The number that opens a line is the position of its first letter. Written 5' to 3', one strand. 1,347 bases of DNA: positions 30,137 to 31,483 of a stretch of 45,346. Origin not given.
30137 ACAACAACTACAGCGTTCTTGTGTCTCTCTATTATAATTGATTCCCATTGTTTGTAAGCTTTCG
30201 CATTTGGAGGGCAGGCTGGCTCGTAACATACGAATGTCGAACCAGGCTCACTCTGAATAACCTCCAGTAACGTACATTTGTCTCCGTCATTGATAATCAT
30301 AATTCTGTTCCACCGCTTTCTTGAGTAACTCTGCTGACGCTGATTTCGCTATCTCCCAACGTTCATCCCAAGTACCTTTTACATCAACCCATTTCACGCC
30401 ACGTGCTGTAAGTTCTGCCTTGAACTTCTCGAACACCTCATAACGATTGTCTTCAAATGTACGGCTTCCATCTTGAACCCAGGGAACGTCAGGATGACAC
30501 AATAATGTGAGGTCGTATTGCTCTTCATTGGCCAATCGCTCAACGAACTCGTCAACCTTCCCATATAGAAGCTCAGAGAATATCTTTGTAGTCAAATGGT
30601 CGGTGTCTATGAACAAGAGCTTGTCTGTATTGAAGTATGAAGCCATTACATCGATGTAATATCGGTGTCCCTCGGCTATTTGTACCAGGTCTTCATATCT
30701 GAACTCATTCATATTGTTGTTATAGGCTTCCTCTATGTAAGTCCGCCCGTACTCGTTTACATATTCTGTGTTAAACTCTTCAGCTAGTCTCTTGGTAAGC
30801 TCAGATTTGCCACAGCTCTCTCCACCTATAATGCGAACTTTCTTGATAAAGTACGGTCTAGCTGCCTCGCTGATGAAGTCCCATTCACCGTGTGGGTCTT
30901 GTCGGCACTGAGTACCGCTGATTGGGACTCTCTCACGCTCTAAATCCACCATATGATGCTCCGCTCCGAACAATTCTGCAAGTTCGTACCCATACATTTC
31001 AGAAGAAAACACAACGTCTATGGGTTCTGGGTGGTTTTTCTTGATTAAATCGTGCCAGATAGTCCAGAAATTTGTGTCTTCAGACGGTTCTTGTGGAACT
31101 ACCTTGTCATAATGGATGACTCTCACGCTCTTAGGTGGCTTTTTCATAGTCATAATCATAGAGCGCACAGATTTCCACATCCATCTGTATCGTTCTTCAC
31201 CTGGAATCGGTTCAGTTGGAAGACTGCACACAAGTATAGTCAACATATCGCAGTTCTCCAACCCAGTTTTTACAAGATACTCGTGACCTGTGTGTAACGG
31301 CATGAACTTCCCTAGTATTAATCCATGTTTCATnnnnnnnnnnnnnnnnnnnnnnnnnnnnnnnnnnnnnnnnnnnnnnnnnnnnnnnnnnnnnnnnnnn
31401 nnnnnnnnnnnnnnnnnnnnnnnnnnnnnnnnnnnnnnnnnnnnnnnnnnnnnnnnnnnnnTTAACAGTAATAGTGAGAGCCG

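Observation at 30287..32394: Phage-borne PnuC + NadR nicotinamide-riboside salvage module with two interleaved Cys-rich mini-genes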

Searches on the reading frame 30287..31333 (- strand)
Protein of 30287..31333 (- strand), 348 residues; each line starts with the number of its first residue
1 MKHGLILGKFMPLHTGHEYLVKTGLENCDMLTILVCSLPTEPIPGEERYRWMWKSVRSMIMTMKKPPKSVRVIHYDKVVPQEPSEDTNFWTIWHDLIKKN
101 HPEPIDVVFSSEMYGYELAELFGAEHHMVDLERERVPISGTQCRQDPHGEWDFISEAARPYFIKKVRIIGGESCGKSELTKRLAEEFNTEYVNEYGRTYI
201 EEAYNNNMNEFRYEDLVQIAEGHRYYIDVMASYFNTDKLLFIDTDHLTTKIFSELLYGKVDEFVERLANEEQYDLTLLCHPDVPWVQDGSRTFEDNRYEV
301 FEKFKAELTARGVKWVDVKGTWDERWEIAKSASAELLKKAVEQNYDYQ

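Call 3: search_protein_families(library=pfam, proteins=[window:30287-31333:-], max_evalue=0.1)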
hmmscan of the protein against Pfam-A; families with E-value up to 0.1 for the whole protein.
window:30287-31333:- (348 aa): 6 families
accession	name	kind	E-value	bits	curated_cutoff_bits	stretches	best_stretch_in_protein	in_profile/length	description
PF13521.12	AAA_28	-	1.5e-35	123.3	27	1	165-325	1-164/164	AAA domain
PF08218.17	Citrate_ly_lig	-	0.00091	19.4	20.9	1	12-56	10-54/182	Citrate lyase ligase C-terminal domain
PF01747.23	ATP-sulfurylase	-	0.0062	16.4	24.3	1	12-62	30-78/212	ATP-sulfurylase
PF01467.32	CTP_transf_like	-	0.011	16.4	21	0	6-145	2-132/133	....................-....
PF08477.19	Roc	-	0.017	15.8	27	1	165-245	1-88/119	Ras of Complex, Roc, domain of DAPkinase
PF00910.28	RNA_helicase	-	0.071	14.1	21.5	0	168-219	3-55/105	RNA helicase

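Call 4: search_protein_families(library=ncbifam, proteins=[window:30287-31333:-], max_evalue=0.1)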
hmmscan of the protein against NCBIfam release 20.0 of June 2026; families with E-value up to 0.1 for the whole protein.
window:30287-31333:- (348 aa): 12 families
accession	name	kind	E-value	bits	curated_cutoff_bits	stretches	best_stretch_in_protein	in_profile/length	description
TIGR01526.1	nadR_NMN_Atrans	equivalog_domain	9.4e-77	258.4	341.15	1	1-325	1-324/325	nicotinamide-nucleotide adenylyltransferase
NF005988.0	PRK08099.1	equivalog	2.4e-59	201.5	201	1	2-330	65-399/411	multifunctional transcriptional regulator/nicotinamide-nucleotide adenylyltransferase/ribosylnicotinamide kinase NadR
TIGR00125.1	cyt_tran_rel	domain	7.7e-09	35.6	27.7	1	4-41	2-39/65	adenylyltransferase/cytidyltransferase family protein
TIGR01527.1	arch_NMN_Atrans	equivalog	1.2e-05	24.9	181.2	1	4-123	2-112/167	nicotinamide-nucleotide adenylyltransferase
NF002243.0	PRK01153.1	subfamily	0.0001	21.9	127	1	3-61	2-65/175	nicotinamide-nucleotide adenylyltransferase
NF003791.0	PRK05379.2-3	equivalog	0.00085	18.6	409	1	4-79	8-79/340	bifunctional nicotinamide-nucleotide adenylyltransferase/Nudix hydroxylase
TIGR00482.1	TIGR00482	equivalog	0.0086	16.1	112.45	0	6-35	2-31/194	nicotinate (nicotinamide) nucleotide adenylyltransferase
TIGR00231.1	small_GTP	domain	0.013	15.3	42.5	1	164-205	4-49/164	GTP-binding protein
NF003166.0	PRK04149.1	subfamily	0.027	12.8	387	0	12-35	198-219/393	sulfate adenylyltransferase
NF003786.0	PRK05379.1-2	equivalog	0.033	13.4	397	1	6-63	19-73/354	bifunctional nicotinamide-nucleotide adenylyltransferase/Nudix hydroxylase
NF004159.0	PRK05627.1-2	equivalog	0.047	12.8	306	0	5-46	19-60/326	bifunctional riboflavin kinase/FAD synthetase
NF001985.0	PRK00777.1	subfamily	0.084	12.9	104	0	5-37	8-40/157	pantetheine-phosphate adenylyltransferase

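Call 5: search_protein_families(library=phrogs, proteins=[window:30287-31333:-], max_evalue=0.01)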
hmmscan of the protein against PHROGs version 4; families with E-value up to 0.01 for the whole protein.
window:30287-31333:- (348 aa): 3 families
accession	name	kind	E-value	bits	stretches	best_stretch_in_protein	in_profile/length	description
phrog_3462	-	moron, auxiliary metabolic gene and host takeover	2.4e-79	268.1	1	1-339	2-343/346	nicotinamide-nucleotide adenylyltransferase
phrog_2107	-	other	0.00028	21.6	1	163-331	3-193/201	thymidylate kinase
phrog_395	-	other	0.0079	17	0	2-40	12-50/373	cytidyltransferase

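Call 13: search_dna_similar(query=window:30287-31333:-, collection=phages, mode=protein, max_rows=60, rows=spread)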
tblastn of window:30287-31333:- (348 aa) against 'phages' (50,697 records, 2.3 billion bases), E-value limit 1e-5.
Records with a match: 798; places in all: 799; records where one place covers at least 80% of the query: 786.
Best place of each record, by identity: 95-99% 2; <60% 796.
By first word of the organism name: Vibrio 355; Salmonella 173; Klebsiella 47; Escherichia 37; Enterococcus 27; Bacillus 24; Lactobacillus 18; Prevotella 15; Erwinia 14; Aeromonas 10; and 26 more.
By host as written in the record: - 349; Salmonella enterica subsp. enterica serovar Enteritidis PT1 37; Klebsiella pneumoniae 23; Prevotella sp. 15; Salmonella enterica subsp. enterica 14; Salmonella sp. 13; Salmonella enterica subsp. enterica serovar Enteritidis 12; Caulobacter vibrioides CB15 11; and 149 more.
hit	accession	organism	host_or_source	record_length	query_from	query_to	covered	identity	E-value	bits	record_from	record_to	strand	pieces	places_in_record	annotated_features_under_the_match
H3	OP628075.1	Lysinibacillus phage vB_LfM_LysYB1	Lysinibacillus fusiformis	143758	1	348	100%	98.6%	0e+0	694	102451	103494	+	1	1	AAA domain protein | hypothetical protein (x2)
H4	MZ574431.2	Caulobacter phage J4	Caulobacter vibrioides CB15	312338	2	325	93%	36.7%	6e-58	207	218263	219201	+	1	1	ribosylnicotinamide kinase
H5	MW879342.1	Erwinia phage pEa_SNUABM_19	Erwinia amylovora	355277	1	327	94%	33.6%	3e-39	153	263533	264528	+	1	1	hypothetical protein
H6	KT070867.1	Bacillus phage PBC2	Bacillus cereus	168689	4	325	93%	33.6%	7e-42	161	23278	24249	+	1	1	nicotinamide-nucleotide adenylyltransferase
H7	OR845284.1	Escherichia phage ECO95 1-6-1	Escherichia coli O157:H7 ATCC 43895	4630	4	326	93%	32.9%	4e-42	162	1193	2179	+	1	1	record has no annotation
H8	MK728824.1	Salmonella phage Seabear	Salmonella enterica subsp. enterica ...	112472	1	308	89%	33.2%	1e-37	149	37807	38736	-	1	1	nicotinamide-nucleotide adenylyltransferase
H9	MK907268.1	Escherichia phage vB_EcoS-26175II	Escherichia coli DSM 12242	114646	1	308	89%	33.2%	2e-37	148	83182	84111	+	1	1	hypothetical protein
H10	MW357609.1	Phage vB_SabS_Sds2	-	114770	1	308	89%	32.9%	4e-37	147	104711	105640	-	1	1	hypothetical protein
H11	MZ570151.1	Salmonella phage JNwz02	Salmonella sp. 2089b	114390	1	308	89%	32.9%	3e-36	145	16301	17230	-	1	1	putative nicotinamide-nucleotide adenylyltransferase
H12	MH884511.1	Exiguobacterium phage vB_EalM-132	Exiguobacterium alkaliphilum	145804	4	297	84%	34.1%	1e-38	152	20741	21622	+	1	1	nadR_1: trifunctional NAD biosynthesis/regulator protein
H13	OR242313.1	Salmonella phage RA40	Salmonella enterica subsp. enterica ...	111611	1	308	89%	32.3%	1e-37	148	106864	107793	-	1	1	bifunctional NAD biosynthesis protein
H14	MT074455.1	Salmonella phage beppo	Salmonella enterica subsp. enterica ...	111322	1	308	89%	32.3%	2e-37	148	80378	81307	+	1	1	putative nicotinamide-nucleotide adenylyltransferase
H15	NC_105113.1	Escherichia phage GreteKellenberger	Escherichia coli K-12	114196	1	308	89%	32.0%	9e-38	149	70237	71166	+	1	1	putative nicotinamide-nucleotide adenylyltransferase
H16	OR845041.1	Salmonella phage S.Ent 1-35-3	Salmonella enterica subsp. enterica ...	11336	1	308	89%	32.0%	2e-37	148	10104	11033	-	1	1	record has no annotation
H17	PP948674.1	Salmonella phage SLAM_phiST45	Salmonella enterica subsp. enterica ...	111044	1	308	89%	32.0%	2e-37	148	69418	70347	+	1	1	nicotinamide-nucleotide adenylyltransferase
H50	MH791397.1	Enterococcus phage EfsSzw-1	Enterococcus faecalis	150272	2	328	94%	28.1%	2e-30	128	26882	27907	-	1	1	nicotinamide-nucleotide adenylyltransferase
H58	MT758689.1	Lactobacillus phage Lbab1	Lactobacillus casei BL23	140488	4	321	91%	26.8%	7e-21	100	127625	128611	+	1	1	nicotinamide-nucleotide adenylyltransferase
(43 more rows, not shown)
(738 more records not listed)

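Call 14: search_solved_structures(query=window:30287-31333:-, show_alignments=2)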
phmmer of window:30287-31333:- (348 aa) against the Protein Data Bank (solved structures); distinct sequences matched with E-value up to 0.001: 4.
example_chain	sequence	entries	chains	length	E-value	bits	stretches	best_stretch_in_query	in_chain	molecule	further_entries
8x7f_A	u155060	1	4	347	1.5e-45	159.3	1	4-317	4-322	Trifunctional NAD biosynthesis/regulator protein NadR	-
1lw7_A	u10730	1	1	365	1.1e-44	156.4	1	2-331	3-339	TRANSCRIPTIONAL REGULATOR NADR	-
9x6f_A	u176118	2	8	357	1.2e-41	146.4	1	2-308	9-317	Nicotinamide-nucleotide adenylyltransferase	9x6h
6gye_A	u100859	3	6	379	2.2e-25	93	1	4-312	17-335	Nicotinamide-nucleotide adenylyltransferase NadR family / Ribosylnicotinamide kinase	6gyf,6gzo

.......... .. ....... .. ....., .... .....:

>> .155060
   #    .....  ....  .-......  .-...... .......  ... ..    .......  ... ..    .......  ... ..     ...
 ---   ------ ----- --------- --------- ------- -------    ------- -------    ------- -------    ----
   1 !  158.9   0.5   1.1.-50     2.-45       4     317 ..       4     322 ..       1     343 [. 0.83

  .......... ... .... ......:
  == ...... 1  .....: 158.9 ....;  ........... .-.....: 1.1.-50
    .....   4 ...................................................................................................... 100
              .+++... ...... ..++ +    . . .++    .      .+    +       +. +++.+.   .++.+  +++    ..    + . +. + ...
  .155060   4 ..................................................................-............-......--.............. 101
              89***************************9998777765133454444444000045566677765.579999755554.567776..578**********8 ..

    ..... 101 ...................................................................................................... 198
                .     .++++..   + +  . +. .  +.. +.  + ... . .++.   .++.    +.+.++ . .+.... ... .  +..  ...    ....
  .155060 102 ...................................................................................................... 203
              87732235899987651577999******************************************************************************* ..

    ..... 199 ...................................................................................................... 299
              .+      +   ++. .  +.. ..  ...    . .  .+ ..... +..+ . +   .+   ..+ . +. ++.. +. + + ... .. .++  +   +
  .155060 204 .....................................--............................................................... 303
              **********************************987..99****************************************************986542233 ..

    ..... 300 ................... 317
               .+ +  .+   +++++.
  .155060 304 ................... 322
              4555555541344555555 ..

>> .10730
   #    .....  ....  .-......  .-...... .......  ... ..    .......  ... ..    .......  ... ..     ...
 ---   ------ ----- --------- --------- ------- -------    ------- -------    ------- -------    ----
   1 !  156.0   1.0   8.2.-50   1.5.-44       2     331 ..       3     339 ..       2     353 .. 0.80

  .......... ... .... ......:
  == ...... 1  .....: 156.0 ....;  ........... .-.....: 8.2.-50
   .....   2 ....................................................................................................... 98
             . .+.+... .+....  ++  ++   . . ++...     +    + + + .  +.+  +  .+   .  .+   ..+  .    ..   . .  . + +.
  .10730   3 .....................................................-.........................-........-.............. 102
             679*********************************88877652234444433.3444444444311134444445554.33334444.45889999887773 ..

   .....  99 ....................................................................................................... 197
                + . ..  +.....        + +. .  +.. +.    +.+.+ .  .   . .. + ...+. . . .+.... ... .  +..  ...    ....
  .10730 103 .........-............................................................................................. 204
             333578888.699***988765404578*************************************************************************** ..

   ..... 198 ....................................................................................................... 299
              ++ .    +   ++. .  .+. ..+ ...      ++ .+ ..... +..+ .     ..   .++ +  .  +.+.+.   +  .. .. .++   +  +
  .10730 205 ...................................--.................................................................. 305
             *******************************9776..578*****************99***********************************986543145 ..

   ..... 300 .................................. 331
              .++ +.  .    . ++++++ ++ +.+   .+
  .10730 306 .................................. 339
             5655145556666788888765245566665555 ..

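Call 18: find_related_loci(query=window:30287-31333:-, collection=viral_contigs, flank=5000)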
Query window:30287-31333:- (348 aa) in viral_contigs; peptide patterns used: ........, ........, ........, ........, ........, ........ (x = any residue, [..] = any of these).
3 stretches matched a pattern, but none encodes a relative of the query by tblastn (E <= 1e-3).

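Call 26: get_annotated_region(hit=H6, flank=4000)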
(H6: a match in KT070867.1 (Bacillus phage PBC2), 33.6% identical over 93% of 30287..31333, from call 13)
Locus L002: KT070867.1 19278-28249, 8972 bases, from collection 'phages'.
description: Bacillus phage PBC2, complete genome.
organism: Bacillus phage PBC2 (NCBI taxid 1675029)
taxonomy: Viruses; Duplodnaviria; Heunggongvirae; Uroviricota; Caudoviricetes; Andregratiavirinae; Haetaevirus; Haetaevirus PBC2
host: Bacillus cereus; source: -; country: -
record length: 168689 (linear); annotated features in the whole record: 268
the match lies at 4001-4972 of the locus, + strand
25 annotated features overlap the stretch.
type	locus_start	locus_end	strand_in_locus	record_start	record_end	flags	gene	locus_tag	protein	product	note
CDS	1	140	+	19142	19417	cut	-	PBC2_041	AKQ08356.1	hypothetical protein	-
CDS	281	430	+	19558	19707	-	-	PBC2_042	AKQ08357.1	hypothetical protein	-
CDS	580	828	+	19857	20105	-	-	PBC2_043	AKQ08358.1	hypothetical protein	-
CDS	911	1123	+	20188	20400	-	-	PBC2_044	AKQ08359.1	hypothetical protein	-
CDS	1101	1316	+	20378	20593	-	-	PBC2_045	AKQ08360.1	hypothetical protein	-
CDS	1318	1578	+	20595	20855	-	-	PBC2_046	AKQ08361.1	hypothetical protein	-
CDS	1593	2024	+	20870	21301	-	-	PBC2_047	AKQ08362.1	putative methyltransferase type 11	-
CDS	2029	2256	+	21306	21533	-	-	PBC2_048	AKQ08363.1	hypothetical protein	-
CDS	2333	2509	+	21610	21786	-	-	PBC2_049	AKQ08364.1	hypothetical protein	-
CDS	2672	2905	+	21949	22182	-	-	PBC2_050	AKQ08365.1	hypothetical protein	-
CDS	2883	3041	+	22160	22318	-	-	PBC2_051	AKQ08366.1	hypothetical protein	-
CDS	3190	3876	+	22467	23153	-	-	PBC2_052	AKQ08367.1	nicotinamide mononucleotide transporter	-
CDS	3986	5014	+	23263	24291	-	-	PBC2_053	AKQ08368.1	nicotinamide-nucleotide adenylyltransferase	-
CDS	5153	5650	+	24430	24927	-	-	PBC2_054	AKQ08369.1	hypothetical protein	-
CDS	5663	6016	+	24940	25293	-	-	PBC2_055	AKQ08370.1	hypothetical protein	-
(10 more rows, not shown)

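Call 27: get_annotated_region(hit=H12, flank=4000)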
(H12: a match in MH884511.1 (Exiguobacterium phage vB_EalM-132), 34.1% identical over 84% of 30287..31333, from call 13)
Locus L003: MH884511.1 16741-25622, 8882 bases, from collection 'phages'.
description: Exiguobacterium phage vB_EalM-132, complete genome.
organism: Exiguobacterium phage vB_EalM-132 (NCBI taxid 2419623)
taxonomy: Viruses; Duplodnaviria; Heunggongvirae; Uroviricota; Caudoviricetes; Herelleviridae; Spounavirinae
host: Exiguobacterium alkaliphilum; source: Lake Elmenteita sediment; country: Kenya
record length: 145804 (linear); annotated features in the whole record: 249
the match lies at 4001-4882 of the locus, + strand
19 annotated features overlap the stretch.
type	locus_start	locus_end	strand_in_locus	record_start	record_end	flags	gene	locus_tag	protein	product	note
CDS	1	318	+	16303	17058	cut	-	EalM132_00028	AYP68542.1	hypothetical protein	-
CDS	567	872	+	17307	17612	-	-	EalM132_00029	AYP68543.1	hypothetical protein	-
CDS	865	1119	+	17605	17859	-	-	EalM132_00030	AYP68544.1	hypothetical protein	-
regulatory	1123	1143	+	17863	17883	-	-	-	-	terminator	putative transcriptional terminator, -12.10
CDS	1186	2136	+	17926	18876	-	-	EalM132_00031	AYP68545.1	hypothetical protein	-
regulatory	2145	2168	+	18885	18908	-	-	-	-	terminator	putative transcriptional terminator, -14.60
CDS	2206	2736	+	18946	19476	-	-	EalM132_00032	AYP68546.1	hypothetical protein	-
CDS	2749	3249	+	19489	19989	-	-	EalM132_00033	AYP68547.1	hypothetical protein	-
CDS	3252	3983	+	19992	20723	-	pnuC_1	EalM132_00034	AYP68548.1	nicotinamide riboside transporter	similar to Bacillus phage vB_BanS-Tsamsa X915_gp071; Nicotinamide riboside transporter PnuC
CDS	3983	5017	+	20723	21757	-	nadR_1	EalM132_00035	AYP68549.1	trifunctional NAD biosynthesis/regulator protein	similar to nicotinate-nucleotide adenylyltransferase [Lysinibacillus odysseyi 34hs-1 = NBRC 100172] and Bacillus phage ...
CDS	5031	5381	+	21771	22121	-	-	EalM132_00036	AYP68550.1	hypothetical protein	-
CDS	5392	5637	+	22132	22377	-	-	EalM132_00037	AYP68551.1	hypothetical protein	-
regulatory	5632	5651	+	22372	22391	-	-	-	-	terminator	putative transcriptional terminator, -14.10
CDS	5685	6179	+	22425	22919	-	-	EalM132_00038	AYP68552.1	hypothetical protein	weak similarity to gp1.7 [Bacillus phage SPO1]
CDS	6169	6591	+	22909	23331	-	-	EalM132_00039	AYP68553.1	hypothetical protein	-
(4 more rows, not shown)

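Call 28: get_annotated_region(hit=H50, flank=4000)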
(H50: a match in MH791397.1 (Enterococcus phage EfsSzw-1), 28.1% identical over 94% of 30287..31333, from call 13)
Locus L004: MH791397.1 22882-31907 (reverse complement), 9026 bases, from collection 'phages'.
description: UNVERIFIED: Enterococcus phage EfsSzw-1, complete genome.
organism: Enterococcus phage EfsSzw-1 (NCBI taxid 2419745)
taxonomy: Viruses; Duplodnaviria; Heunggongvirae; Uroviricota; Caudoviricetes; Herelleviridae; Brockvirinae; Schiekvirus
host: Enterococcus faecalis; source: sewage water; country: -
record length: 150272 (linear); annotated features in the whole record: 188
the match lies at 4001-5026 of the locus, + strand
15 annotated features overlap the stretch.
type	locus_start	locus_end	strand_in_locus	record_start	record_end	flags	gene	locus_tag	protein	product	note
misc_feature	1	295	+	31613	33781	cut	-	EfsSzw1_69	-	-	similar to anaerobic ribonucleoside triphosphate reductase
CDS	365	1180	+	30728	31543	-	-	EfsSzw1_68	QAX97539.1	deoxynucleoside kinase family protein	-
CDS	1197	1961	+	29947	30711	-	-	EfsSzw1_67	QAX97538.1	nicotinamide mononucleotide transporter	-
CDS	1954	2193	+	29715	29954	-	-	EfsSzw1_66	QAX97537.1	putative ribonucleotide reductase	-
CDS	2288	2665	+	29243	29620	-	-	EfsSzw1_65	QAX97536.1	HAD-like domain containing protein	-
CDS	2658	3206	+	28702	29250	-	-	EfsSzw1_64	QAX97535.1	hypothetical protein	-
CDS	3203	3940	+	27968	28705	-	-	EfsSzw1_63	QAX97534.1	hypothetical protein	hypothetical protein CK3 25900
CDS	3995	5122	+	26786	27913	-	-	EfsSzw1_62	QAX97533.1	nicotinamide-nucleotide adenylyltransferase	-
CDS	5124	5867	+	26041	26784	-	-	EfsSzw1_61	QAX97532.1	hypothetical protein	-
CDS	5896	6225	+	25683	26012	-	-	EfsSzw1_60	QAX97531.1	hypothetical protein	-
CDS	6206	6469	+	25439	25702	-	-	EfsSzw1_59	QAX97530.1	hypothetical protein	-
CDS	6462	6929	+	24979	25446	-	-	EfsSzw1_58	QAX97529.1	hypothetical protein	-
CDS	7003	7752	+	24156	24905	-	-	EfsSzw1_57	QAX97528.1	hypothetical protein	hypothetical protein BTF1 30962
CDS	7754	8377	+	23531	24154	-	-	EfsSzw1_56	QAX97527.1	hypothetical protein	-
CDS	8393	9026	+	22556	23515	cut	-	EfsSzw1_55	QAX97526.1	putative thymidylate synthase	-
